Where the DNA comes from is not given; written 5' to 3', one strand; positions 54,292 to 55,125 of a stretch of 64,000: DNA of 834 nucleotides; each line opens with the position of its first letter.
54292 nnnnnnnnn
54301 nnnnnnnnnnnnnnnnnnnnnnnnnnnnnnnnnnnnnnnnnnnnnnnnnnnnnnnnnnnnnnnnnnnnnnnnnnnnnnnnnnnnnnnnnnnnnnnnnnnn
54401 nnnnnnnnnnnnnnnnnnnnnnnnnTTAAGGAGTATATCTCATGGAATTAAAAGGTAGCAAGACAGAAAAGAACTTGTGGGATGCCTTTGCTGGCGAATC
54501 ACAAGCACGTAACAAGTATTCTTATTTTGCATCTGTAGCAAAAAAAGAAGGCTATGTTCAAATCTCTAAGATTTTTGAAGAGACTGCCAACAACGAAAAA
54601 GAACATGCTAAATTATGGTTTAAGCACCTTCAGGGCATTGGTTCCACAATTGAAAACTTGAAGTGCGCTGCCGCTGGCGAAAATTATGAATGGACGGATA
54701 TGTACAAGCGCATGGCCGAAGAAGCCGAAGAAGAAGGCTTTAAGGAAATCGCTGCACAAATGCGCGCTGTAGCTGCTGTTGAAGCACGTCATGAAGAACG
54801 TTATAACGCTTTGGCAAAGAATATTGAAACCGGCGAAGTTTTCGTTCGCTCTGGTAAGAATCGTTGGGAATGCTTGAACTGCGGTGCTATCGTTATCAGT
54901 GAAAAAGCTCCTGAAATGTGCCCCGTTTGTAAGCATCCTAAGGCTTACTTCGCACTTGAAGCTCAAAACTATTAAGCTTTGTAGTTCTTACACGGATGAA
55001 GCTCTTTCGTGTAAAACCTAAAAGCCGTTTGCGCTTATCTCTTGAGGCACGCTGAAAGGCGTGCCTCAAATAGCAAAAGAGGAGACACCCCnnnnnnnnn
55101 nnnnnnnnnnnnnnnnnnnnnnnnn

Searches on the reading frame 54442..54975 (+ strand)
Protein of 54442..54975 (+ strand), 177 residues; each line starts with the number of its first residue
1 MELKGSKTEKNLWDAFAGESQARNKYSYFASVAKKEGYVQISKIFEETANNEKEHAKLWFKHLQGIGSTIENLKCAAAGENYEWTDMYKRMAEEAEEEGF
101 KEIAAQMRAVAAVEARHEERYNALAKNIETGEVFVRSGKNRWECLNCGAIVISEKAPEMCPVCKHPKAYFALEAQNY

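Call 50: search_protein_families(library=pfam, proteins=[window:54442-54975:+])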
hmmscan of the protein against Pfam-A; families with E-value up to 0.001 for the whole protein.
window:54442-54975:+ (177 aa): 5 families
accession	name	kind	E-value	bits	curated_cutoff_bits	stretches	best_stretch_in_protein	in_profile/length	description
PF02915.23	Rubrerythrin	-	2.4e-24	86.7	22.8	1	10-124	1-136/137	Rubrerythrin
PF21349.2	RUBY_RBDX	-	3.2e-12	46.1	26.5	1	142-170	1-29/30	Rubrerythrin, rubredoxin-like domain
PF23458.2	DUF7130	-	1.9e-05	24.9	35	1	111-170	25-83/89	Domain of unknown function (DUF7130)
PF23455.1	DUF7129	-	2.5e-05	24.4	30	1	139-164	9-34/45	Domain of unknown function (DUF7129)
PF00210.30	Ferritin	-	5.3e-05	23.6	24.5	1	11-127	3-105/142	Ferritin-like domain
